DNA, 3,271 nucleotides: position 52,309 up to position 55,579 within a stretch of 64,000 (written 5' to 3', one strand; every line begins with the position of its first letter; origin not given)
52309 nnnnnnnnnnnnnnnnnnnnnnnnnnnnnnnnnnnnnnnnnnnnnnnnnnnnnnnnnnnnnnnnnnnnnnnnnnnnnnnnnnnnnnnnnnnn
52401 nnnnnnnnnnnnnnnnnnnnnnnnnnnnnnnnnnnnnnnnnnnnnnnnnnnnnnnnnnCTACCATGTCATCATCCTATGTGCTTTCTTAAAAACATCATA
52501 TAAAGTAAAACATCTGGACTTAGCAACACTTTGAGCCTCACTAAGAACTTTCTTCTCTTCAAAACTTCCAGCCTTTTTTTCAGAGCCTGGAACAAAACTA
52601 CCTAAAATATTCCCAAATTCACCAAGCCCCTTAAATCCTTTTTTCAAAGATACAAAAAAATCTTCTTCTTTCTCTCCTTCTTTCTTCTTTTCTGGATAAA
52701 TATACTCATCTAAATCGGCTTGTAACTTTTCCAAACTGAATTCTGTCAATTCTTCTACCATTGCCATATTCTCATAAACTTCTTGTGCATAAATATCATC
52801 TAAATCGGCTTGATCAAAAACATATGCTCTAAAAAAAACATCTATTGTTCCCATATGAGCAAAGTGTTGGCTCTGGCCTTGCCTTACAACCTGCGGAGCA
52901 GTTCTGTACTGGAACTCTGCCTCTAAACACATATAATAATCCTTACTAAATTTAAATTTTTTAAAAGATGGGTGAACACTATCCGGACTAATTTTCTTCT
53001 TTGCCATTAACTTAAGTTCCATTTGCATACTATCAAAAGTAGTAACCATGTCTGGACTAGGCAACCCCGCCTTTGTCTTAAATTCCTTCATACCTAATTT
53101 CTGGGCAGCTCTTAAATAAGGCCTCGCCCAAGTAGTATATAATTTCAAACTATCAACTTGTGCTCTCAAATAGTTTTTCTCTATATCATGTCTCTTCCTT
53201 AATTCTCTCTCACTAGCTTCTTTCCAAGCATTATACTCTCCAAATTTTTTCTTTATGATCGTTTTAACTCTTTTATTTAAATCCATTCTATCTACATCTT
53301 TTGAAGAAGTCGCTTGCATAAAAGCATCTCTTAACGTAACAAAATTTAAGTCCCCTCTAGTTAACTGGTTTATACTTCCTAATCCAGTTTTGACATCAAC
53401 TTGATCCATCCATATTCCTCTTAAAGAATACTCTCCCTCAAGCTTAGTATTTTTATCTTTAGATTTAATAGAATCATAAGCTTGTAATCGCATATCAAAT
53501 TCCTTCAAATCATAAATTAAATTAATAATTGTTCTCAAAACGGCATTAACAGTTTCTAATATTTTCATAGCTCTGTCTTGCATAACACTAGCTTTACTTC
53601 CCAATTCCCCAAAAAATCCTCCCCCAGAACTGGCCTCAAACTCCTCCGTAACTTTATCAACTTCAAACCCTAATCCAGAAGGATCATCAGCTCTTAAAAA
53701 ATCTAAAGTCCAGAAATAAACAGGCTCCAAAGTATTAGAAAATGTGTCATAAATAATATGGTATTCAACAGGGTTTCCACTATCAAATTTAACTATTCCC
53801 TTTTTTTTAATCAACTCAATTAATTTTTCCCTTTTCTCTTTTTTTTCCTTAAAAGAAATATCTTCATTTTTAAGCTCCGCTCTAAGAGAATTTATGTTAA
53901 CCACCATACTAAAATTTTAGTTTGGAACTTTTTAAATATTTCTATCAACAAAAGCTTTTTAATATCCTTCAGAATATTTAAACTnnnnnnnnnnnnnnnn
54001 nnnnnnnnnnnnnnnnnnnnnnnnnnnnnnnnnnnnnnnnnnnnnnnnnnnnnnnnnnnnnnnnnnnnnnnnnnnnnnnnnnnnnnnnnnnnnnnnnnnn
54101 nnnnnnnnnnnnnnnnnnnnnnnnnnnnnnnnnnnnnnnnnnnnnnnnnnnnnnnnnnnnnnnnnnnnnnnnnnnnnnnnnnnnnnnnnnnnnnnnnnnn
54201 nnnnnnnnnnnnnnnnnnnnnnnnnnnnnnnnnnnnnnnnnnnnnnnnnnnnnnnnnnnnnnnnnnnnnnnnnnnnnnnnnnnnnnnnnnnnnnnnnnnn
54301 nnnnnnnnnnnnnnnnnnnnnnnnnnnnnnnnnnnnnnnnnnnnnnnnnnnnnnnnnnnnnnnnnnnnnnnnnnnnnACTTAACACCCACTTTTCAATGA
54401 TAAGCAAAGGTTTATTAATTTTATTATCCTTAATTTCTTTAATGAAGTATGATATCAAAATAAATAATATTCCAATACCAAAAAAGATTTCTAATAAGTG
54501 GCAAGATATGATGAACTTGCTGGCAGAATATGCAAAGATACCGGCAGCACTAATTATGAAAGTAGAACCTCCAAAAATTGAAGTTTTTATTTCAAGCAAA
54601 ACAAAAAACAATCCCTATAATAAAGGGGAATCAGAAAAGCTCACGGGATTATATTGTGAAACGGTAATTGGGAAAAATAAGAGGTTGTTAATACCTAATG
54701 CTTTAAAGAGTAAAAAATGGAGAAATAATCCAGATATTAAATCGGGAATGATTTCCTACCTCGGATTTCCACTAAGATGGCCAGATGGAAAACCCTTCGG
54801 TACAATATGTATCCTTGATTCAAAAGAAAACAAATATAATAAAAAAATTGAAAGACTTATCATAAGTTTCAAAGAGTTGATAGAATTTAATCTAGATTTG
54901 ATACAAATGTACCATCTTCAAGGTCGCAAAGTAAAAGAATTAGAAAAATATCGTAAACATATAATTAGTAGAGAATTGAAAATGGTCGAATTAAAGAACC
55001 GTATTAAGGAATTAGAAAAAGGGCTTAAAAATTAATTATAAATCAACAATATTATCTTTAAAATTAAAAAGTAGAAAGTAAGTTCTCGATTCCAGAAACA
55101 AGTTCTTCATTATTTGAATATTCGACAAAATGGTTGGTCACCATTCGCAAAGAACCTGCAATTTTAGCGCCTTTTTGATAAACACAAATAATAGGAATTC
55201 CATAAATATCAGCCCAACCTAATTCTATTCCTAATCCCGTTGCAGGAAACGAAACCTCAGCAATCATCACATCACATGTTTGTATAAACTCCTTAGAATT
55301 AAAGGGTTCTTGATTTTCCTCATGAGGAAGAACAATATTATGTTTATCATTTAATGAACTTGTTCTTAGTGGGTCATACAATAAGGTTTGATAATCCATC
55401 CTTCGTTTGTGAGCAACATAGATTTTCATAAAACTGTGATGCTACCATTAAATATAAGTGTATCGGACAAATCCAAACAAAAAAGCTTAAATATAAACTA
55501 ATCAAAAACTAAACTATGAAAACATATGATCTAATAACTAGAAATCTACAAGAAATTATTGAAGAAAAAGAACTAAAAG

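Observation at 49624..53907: Uncharacterised three-gene operon: unknown 482-aa protein, Endo IV-like TIM barrel with a 250-aa insertion, and a poly-Lys NTase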

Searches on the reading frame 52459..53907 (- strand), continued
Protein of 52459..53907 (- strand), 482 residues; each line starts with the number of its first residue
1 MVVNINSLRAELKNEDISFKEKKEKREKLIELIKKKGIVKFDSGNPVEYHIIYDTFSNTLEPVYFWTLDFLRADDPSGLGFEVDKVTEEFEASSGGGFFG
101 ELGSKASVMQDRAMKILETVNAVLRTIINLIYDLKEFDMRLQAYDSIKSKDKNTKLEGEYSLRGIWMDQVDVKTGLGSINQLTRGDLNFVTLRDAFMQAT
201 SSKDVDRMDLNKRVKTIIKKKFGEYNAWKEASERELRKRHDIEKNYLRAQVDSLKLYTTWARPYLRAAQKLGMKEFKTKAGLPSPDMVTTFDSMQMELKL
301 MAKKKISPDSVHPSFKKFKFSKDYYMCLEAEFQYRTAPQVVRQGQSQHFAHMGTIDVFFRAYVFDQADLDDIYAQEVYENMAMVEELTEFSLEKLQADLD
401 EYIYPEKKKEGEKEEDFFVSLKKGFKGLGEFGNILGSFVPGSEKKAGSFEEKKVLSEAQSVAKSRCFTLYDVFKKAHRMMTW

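Call 41: find_encoding_contigs(protein=P0314, flank=7000, max_places=2)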
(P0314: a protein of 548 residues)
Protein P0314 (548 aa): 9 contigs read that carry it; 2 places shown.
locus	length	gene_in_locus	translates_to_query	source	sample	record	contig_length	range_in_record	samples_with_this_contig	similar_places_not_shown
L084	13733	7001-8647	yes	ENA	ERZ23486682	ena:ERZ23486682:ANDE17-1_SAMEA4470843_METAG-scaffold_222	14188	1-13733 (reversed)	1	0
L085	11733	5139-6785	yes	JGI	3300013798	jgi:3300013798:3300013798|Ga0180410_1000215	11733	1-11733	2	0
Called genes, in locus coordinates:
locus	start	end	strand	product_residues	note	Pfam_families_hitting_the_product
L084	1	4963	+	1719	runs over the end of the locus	PF24893:DUF7743 (faint), PF13750:Big_3_3 (faint), PF19077:Big_13 (faint), PF17957:Big_7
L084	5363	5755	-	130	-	-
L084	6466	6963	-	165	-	PF01965:DJ-1_PfpI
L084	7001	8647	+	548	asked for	-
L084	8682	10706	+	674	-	PF01261:AP_endonuc_2 (faint)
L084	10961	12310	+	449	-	PF10559:Plug_translocon (weak), PF00344:SecY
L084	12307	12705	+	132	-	-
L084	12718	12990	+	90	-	PF01199:Ribosomal_L34e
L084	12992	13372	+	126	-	PF00467:KOW (weak)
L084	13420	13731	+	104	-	?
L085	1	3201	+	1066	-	?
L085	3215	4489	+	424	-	-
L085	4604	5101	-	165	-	PF01965:DJ-1_PfpI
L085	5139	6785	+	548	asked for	-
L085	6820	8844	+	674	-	PF01261:AP_endonuc_2 (faint)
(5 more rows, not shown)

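Call 43: search_protein_families(library=pfam, proteins=[P0264, P0290, P0383, P0285, P0272, P0253, P0262, P0061, P0314, P0287], max_evalue=0.01)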
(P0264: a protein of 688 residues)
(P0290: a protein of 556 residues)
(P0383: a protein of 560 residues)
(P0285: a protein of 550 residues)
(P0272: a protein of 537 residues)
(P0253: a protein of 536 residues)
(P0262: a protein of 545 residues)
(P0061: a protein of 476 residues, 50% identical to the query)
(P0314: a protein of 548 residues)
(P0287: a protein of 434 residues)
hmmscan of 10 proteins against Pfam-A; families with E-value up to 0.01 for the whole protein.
P0264 (688 aa): 0 families

P0290 (556 aa): 0 families

P0383 (560 aa): 0 families

P0285 (550 aa): 0 families

P0272 (537 aa): 0 families

P0253 (536 aa): 0 families

P0262 (545 aa): 0 families

P0061 (476 aa): 1 family
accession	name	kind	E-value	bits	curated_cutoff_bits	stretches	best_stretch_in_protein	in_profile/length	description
PF12773.13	DZR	-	0.0043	17.6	27.3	1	379-402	13-36/45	Double zinc ribbon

P0314 (548 aa): 0 families

P0287 (434 aa): 0 families

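Call 47: fold_search(model_id=the predicted structure, library=viral)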
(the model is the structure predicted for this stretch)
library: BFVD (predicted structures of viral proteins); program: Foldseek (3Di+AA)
matches with E <= 10: 794; with E <= 0.001: 0
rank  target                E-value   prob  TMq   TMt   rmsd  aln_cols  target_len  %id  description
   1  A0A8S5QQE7            3.2e-03  0.69  0.13  0.06  32.3       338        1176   10  Tail protein [Siphoviridae sp. ctE6L85]
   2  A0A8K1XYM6            7.2e-03  0.38  0.11  0.10  21.7       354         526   10  (no name in the UniProt tables at hand)
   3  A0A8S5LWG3            1.1e-02  0.57  0.17  0.17  25.5       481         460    9  Internal head protein [Myoviridae sp. cto1k8]
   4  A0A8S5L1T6            1.2e-02  0.16  0.10  0.10  28.2       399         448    8  Maturation protein [ssRNA phage Gerhypos.3_9]
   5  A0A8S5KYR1            1.7e-02  0.14  0.10  0.11  23.8       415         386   10  Maturation protein [ssRNA phage Gephyllon.1_14]
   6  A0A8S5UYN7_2          1.8e-02  0.89  0.18  0.12  20.2       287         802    9  Endosialidase chaperone [Siphoviridae sp. ctkKt3]
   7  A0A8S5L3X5            2.3e-02  0.14  0.11  0.09  26.6       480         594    8  Maturation protein [ssRNA phage SRR5466725_21]
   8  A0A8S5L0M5            2.4e-02  0.14  0.09  0.10  27.9       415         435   11  Maturation protein (Fragment) [ssRNA phage SRR6960509_5]
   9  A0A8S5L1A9            3.7e-02  0.08  0.08  0.09  26.4       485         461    9  Maturation protein [ssRNA phage SRR7976326_2]
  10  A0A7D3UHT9            4.7e-02  0.16  0.12  0.13  28.3       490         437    9  (no name in the UniProt tables at hand)
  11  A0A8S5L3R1            4.7e-02  0.14  0.10  0.10  21.5       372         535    9  Maturation protein [ssRNA phage SRR5466725_8]
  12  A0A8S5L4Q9            5.0e-02  0.18  0.13  0.12  24.0       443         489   11  Maturation protein [ssRNA phage SRR5466725_16]
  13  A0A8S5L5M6            7.3e-02  0.16  0.12  0.13  24.0       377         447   10  Maturation protein [ssRNA phage SRR6960549_4]
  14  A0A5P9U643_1          7.6e-02  0.12  0.09  0.05  25.6       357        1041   10  (no name in the UniProt tables at hand)
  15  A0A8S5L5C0            8.0e-02  0.13  0.10  0.11  24.7       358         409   12  Maturation protein [ssRNA phage SRR5466725_10]
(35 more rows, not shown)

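Call 50: find_homologous_proteins(query=P0314, max_evalue=0.00001)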
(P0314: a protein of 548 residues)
Query P0314 (548 aa): 56 proteins with E <= 0.00001 among 8000 candidates.
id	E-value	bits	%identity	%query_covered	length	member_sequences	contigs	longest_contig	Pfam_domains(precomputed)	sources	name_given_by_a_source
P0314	0.0e+0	1188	100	100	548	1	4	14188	-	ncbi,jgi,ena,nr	ncbi:MAG TPA: hypothetical protein EYH09_00295 [Candidatus Nanopusillus sp.]|nr:hypothetical protein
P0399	0.0e+0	1059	87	100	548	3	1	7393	-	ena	-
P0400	1.1e-206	706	56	100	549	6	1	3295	-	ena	-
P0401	1.9e-198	678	56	100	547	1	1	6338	-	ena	-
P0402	5.4e-167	575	51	100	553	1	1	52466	-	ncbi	-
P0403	1.9e-144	500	45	100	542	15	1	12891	-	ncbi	ncbi:MAG: hypothetical protein QXQ91_00780 [Nanopusillaceae archaeon]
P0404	1.5e-142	494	44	99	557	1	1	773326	-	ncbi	ncbi:hypothetical protein YN1_2290 [Nanoarchaeota archaeon]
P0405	4.6e-141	489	44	100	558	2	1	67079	-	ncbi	ncbi:MAG: hypothetical protein ACP5GJ_01990 [Nanopusillaceae archaeon]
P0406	2.8e-138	480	45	100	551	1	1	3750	-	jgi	-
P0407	9.5e-138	478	43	100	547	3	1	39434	-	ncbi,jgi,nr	ncbi:hypothetical protein BA065_01195 [Nanoarchaeota archaeon NZ13-N]|nr:MAG: hypothetical protein B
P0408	4.8e-131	456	47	84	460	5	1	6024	-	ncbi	ncbi:MAG: hypothetical protein QXP34_01230, partial [Candidatus Aenigmatarchaeota archaeon]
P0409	1.8e-130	454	41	100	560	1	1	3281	-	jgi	-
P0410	2.4e-130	454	41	100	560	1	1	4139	-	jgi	-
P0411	2.6e-129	450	40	100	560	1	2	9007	-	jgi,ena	-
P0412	7.2e-129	449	41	100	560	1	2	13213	-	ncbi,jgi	jgi:ribosomal protein L24E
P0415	2.0e-128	447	42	100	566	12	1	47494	-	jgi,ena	jgi:ribosomal protein L24E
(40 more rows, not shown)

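Call 51: search_protein_families(library=pfam, proteins=[P0412, P0415, P0404, P0407, P0403], max_evalue=1)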
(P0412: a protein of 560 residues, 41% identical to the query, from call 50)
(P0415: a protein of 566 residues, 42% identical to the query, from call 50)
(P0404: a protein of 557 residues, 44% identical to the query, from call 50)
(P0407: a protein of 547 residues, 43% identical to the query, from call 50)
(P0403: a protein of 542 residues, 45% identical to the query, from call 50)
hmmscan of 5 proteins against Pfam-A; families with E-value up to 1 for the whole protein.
P0412 (560 aa): 1 family
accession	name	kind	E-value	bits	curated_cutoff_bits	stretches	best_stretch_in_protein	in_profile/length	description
PF06547.17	DUF1117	-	0.16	12.9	25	1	409-488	25-105/113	Protein of unknown function (DUF1117)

P0415 (566 aa): 1 family
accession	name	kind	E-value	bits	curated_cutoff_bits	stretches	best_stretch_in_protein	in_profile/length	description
PF08220.18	HTH_DeoR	-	0.029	14.5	21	1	191-214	23-46/57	DeoR-like helix-turn-helix domain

P0404 (557 aa): 1 family
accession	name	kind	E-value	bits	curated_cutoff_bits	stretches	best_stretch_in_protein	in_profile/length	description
PF15188.11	CCDC-167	-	0.46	11.2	27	1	503-532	13-42/84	Coiled-coil domain-containing protein 167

P0407 (547 aa): 1 family
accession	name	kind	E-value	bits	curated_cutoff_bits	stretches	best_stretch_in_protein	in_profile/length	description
PF06648.16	AcMNPV_Ac75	-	0.056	13.9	24.4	1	392-435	75-118/122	Autographa californica nuclear polyhedrosis virus (AcMNPV), Ac75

P0403 (542 aa): 2 families
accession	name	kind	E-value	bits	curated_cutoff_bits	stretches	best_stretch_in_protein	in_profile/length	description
PF14591.11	AF0941-like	-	0.0074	17.3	22.6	1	168-286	6-102/113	AF0941-like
PF03730.19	Ku_C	-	0.13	13.3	23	1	416-469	25-79/90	Ku70/Ku80 C-terminal arm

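Call 53: find_related_loci(query=A1, collection=viral_contigs, flank=6000)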
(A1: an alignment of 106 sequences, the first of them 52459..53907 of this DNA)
Query A1 (482 aa) in viral_contigs; peptide patterns used: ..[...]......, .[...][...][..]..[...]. (x = any residue, [..] = any of these).
96 stretches matched a pattern, but none encodes a relative of the query by tblastn (E <= 1e-3).

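Call 61: find_encoding_contigs(protein=P0404, flank=8000, max_places=1)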
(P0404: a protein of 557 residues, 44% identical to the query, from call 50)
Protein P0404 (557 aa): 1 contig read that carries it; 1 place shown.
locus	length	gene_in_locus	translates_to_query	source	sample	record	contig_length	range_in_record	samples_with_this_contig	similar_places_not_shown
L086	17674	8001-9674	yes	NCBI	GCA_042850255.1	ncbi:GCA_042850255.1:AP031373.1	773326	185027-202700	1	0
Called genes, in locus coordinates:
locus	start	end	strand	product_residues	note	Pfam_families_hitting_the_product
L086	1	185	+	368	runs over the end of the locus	PF02163:Peptidase_M50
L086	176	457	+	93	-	PF06677:Auto_anti-p27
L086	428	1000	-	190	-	PF01997:Translin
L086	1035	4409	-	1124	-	PF07550:Shr-like_HID (faint)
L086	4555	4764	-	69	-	-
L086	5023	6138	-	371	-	PF01142:TruD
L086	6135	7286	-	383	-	PF00579:tRNA-synt_1b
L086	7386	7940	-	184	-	-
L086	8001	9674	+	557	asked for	-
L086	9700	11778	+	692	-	PF01261:AP_endonuc_2 (faint)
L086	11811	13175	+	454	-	PF00344:SecY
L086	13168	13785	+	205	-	-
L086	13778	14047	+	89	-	PF01199:Ribosomal_L34e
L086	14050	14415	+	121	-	PF00467:KOW (weak)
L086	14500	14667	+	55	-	-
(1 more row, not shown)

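Call 62: find_encoding_contigs(protein=P0353, flank=8000, max_places=1)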
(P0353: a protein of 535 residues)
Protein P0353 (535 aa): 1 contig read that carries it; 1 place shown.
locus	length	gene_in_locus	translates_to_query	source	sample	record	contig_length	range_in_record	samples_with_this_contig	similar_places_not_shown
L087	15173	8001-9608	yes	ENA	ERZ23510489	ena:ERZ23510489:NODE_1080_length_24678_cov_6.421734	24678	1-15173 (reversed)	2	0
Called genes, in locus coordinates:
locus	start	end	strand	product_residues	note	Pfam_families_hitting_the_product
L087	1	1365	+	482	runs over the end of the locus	PF00437:T2SSE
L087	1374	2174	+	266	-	PF00482:T2SSF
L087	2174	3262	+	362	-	PF00482:T2SSF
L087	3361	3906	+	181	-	-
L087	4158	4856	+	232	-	-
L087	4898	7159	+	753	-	PF00133:tRNA-synt_1, PF01406:tRNA-synt_1e (faint), PF09334:tRNA-synt_1g, PF00133:tRNA-synt_1 (weak), PF01588:tRNA_bind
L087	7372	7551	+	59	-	-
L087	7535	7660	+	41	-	-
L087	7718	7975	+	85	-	PF01985:CRS1_YhbY (weak)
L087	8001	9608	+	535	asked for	-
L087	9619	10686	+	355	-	-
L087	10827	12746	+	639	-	PF01261:AP_endonuc_2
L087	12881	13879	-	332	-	PF08068:DKCLD, PF01509:TruB_N, PF21238:Pus10_C (weak), PF16198:TruB_C_2, PF01472:PUA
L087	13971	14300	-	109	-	-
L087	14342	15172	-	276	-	?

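Call 63: find_encoding_contigs(protein=P0392, flank=8000, max_places=1)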
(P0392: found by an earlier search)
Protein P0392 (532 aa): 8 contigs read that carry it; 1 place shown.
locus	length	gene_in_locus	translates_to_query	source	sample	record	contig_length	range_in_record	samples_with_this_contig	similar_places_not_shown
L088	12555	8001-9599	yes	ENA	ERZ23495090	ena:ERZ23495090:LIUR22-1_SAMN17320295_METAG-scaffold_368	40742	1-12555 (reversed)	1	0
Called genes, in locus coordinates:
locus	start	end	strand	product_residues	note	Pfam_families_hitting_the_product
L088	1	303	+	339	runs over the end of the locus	PF02518:HATPase_c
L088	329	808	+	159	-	-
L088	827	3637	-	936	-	-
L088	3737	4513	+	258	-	PF05833:NFACT_N (weak), PF05670:NFACT-R_1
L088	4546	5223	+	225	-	-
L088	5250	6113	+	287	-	PF01256:Carb_kinase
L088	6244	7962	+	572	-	PF00999:Na_H_Exchanger, PF02254:TrkA_N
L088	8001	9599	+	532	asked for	-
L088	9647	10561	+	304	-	-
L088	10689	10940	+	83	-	-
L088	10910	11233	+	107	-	-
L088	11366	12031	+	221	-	PF14385:DUF4416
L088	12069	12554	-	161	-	?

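Call 86: search_protein_families(library=phrogs, proteins=[window:52459-53907:-, L001:7557-8150:+, L087:9619-10686:+], max_evalue=0.01)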
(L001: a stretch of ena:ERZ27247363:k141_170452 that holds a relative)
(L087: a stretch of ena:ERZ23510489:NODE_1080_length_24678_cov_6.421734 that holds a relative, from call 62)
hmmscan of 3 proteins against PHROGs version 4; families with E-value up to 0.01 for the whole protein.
window:52459-53907:- (482 aa): 0 families

L001:7557-8150:+ (197 aa): 0 families

L087:9619-10686:+ (355 aa): 0 families

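Call 90: search_protein_families(library=pfam, alignment_id=A5, max_evalue=1)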
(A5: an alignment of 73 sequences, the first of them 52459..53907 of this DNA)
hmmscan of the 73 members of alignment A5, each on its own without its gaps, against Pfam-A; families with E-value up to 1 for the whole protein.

A. member 1, window:52459-53907:- (482 aa): 3 families
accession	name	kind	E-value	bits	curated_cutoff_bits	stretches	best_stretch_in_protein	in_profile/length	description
PF24049.1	YOMG_N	-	0.044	14.3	27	1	20-54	40-74/89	YOMG N-terminal domain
PF10312.14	Cactin_mid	-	0.055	13.6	23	1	354-421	38-104/194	Conserved mid region of cactin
PF06141.17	Phage_tail_U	-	0.12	13.1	25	1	354-398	64-106/130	Phage minor tail protein U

B. families by the number of members that match (of 73 scanned): 95 families (the first 25 are shown)
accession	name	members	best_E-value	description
PF15039.11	DUF4530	4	0.0089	Domain of unknown function (DUF4530)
PF10312.14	Cactin_mid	3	0.011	Conserved mid region of cactin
PF03333.19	PapB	2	0.007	Adhesin biosynthesis transcription regulatory protein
PF19795.4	DUF6279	2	0.022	Family of unknown function (DUF6279)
PF19027.5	DUF5752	2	0.032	Family of unknown function (DUF5752)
PF21689.3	TorS_sensor_domain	2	0.033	Sensor protein TorS, sensor domain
PF13495.12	Phage_int_SAM_4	2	0.042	Phage integrase, N-terminal SAM-like domain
PF08537.15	NBP1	2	0.061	Fungal Nap binding protein NBP1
PF17111.11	PigL_N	2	0.14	Pigment biosynthesis cluster protein PigL N-terminal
PF13240.11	Zn_Ribbon_1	1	0.0039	zinc-ribbon domain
PF00120.29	Gln-synt_C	1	0.005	Glutamine synthetase, catalytic domain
PF24625.1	DUF7626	1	0.0059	Domain of unknown function (DUF7626)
PF14591.11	AF0941-like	1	0.0074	AF0941-like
PF24505.1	Ig_TMEM131homol_6th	1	0.0075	TMEM131 homolog sixth Ig-like domain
PF20147.5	Crinkler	1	0.0079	Crinkler effector protein N-terminal domain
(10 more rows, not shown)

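Call 91: search_solved_structures(query=A5, max_evalue=10)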
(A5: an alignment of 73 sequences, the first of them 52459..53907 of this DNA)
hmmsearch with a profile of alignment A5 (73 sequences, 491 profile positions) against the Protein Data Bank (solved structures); distinct sequences matched with E-value up to 10: 5.
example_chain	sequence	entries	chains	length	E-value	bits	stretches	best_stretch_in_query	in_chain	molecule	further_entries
6jlc_A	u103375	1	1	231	0.094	14.8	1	119-178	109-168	CAMP factor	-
9cte_A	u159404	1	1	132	0.14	14.2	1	360-447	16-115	De novo protein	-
8oyv_A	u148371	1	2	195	0.15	14.2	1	385-476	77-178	De novo designed soluble Claudin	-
4wx8_D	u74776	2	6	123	0.5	12.4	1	366-435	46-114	EKC/KEOPS complex subunit GON7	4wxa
9nzh_A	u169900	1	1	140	4.7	9.2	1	400-469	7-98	Amylin-NHO-18 Binder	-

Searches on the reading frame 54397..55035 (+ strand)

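Call 3: search_protein_families(library=pfam, proteins=[window:54397-55035:+], max_evalue=1)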
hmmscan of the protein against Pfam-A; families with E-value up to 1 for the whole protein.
window:54397-55035:+ (212 aa): 1 family
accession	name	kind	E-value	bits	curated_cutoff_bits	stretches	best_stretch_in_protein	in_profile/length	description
PF13185.12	GAF_2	-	1.9e-05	25.3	28.6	1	81-166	52-135/136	GAF domain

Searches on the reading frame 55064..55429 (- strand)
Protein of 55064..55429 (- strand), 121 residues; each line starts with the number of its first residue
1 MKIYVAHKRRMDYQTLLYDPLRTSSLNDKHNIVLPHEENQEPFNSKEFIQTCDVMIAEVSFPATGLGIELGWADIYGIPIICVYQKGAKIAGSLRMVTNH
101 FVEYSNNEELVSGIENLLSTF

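Call 93: search_protein_families(library=pfam, proteins=[window:55064-55429:-], max_evalue=0.001)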
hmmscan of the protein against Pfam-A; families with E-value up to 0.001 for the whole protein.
window:55064-55429:- (121 aa): 1 family
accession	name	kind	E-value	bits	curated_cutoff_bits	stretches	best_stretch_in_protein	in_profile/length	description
PF05014.21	Nuc_deoxyrib_tr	-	7.3e-05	23.3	28.8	1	45-90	56-103/117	Nucleoside 2-deoxyribosyltransferase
